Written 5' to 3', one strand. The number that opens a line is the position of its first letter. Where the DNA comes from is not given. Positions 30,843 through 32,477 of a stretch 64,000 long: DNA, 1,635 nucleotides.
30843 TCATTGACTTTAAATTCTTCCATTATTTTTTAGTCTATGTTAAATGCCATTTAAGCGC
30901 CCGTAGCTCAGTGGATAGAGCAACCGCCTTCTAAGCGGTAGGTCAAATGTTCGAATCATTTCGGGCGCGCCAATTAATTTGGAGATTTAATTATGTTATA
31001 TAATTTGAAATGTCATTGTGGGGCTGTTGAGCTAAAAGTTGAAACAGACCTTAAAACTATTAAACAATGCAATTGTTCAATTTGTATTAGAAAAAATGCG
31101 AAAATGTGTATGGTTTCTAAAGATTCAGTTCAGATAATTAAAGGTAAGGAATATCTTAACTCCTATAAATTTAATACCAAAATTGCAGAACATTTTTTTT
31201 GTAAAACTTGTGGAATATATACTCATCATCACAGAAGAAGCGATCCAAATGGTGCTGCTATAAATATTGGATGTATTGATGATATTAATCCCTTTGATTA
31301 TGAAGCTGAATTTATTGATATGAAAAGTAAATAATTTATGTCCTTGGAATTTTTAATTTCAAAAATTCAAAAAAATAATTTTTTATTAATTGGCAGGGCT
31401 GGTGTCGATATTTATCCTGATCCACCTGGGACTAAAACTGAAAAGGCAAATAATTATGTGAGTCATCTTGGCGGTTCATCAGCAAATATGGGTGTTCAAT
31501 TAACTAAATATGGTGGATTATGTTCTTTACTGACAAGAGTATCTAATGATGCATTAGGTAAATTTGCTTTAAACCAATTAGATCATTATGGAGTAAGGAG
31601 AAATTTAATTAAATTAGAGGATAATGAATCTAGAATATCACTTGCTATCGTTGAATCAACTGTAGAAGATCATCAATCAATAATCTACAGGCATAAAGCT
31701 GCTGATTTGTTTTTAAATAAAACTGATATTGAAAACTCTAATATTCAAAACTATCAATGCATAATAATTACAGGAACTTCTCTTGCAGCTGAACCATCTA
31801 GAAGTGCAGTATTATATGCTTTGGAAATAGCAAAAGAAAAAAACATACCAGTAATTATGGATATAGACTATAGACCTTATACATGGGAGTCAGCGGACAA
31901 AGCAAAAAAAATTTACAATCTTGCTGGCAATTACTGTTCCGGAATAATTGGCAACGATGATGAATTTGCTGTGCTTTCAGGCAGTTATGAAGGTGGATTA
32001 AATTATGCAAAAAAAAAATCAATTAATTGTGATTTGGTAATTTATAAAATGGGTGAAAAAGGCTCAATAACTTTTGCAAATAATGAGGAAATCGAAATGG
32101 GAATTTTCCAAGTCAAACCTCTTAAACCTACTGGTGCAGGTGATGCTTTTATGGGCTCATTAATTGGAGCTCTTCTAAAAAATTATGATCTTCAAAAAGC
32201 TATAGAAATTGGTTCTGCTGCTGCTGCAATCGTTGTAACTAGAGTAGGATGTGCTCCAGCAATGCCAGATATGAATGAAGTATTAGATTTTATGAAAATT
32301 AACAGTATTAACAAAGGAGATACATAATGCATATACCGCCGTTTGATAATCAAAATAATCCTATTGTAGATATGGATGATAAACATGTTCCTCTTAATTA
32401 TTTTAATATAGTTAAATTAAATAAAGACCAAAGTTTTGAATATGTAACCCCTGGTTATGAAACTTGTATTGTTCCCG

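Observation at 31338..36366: Translationally coupled six-gene operon joining iolC-iolB-class II aldolase to mtnP-mtnA and a His-rich unknown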

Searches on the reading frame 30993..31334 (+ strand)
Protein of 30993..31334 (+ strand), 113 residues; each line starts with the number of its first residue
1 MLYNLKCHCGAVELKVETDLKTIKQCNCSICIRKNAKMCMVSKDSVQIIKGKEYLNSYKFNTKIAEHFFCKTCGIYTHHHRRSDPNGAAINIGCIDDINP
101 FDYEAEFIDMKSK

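Call 3: search_protein_families(library=pfam, proteins=[window:30993-31334:+])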
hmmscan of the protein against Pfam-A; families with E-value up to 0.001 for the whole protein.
window:30993-31334:+ (113 aa): 1 family
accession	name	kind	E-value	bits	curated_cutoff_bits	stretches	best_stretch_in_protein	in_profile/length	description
PF04828.22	GFA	-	4.1e-14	53.1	24.3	1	4-103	3-107/115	Glutathione-dependent formaldehyde-activating enzyme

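Call 4: search_protein_families(library=ncbifam, proteins=[window:30993-31334:+])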
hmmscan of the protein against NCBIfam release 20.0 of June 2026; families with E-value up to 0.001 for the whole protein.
window:30993-31334:+ (113 aa): 2 families
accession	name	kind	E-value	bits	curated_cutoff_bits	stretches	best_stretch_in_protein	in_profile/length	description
NF003829.0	PRK05417.1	subfamily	0.0002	21.2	249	1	5-78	26-104/191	glutathione-dependent formaldehyde-activating enzyme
TIGR02820.1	formald_GSH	equivalog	0.00056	19.8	234.55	1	5-78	22-100/182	S-(hydroxymethyl)glutathione synthase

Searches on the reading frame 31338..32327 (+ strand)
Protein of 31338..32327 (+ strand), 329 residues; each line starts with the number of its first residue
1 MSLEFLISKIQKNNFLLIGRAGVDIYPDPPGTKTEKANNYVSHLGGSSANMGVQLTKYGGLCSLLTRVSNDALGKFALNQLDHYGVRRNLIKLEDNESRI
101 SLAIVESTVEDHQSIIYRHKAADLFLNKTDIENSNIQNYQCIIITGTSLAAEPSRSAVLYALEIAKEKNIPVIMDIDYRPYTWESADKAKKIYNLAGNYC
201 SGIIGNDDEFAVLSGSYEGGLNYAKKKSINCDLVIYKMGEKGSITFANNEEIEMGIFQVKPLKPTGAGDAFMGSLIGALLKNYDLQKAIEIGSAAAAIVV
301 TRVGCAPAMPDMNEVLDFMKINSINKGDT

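Call 3: search_protein_families(library=pfam, proteins=[window:31338-32327:+])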
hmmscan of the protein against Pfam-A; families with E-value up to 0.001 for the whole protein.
window:31338-32327:+ (329 aa): 1 family
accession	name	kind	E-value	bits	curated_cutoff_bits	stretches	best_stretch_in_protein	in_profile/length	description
PF00294.29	PfkB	-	6.5e-43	147.6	25.8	1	16-311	5-301/302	pfkB family carbohydrate kinase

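Call 4: search_protein_families(library=ncbifam, proteins=[window:31338-32327:+])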
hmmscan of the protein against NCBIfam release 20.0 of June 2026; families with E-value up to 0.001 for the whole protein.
window:31338-32327:+ (329 aa): 21 families
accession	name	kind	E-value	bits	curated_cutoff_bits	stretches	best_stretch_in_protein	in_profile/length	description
TIGR04382.1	myo_inos_iolC_N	equivalog_domain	3.1e-90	302.6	300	1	14-319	3-309/309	5-dehydro-2-deoxygluconokinase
NF047869.1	myo_kin_aldol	exception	5.3e-44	150.5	600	1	14-320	8-332/586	bifunctional 5-dehydro-2-deoxygluconokinase/5-dehydro-2-deoxyphosphogluconate aldolase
NF040938.1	KDG_KDGal_kin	equivalog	7.3e-41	140.2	400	1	38-320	23-304/305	bifunctional 2-dehydro-3-deoxygluconokinase/2-dehydro-3-deoxygalactonokinase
TIGR02152.1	D_ribokin_bact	equivalog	1.2e-32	113.5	299.65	1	32-315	22-296/298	ribokinase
NF006957.1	PRK09434.1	equivalog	3.5e-31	108.8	450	1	17-314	6-301/302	fructokinase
NF041332.1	KDG_KDGal_kin_Halo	equivalog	1.2e-25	90.6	440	1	29-302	17-294/320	bifunctional 2-dehydro-3-deoxygluconokinase/2-dehydro-3-deoxygalactonokinase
NF041633.1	trifunc_aldol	exception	4.2e-23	81.6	700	1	29-210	257-439/580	KHG/KDPG aldolase/sugar kinase fusion protein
NF008353.0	PRK11142.1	equivalog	6.2e-23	81.7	341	2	232-320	216-304/307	ribokinase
NF049991.1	TagKinase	equivalog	6.7e-21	74.4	420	1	19-320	14-316/321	tagatose kinase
NF053626.1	RibKinHalex1628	equivalog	7.9e-17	61.7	330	1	23-319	18-291/293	ATP-dependent ribose-1-phosphate kinase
NF041134.1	R1P_kin_Thcocales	equivalog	4.5e-16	59.1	500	1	37-317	29-280/291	ADP-dependent ribose-1-phosphate kinase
NF052444.1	DhDoxglucKinKdgK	equivalog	4.3e-15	55.9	400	1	36-304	16-294/303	2-dehydro-3-deoxygluconokinase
TIGR03168.1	1-PFK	subfamily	2.2e-13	49.8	216.4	1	39-317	29-300/305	hexose kinase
NF007321.0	PRK09813.1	equivalog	5.3e-13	49.1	247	1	227-302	182-257/261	fructoselysine 6-kinase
TIGR03828.1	pfkB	equivalog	2.3e-12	46.6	292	1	42-320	32-303/305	1-phosphofructokinase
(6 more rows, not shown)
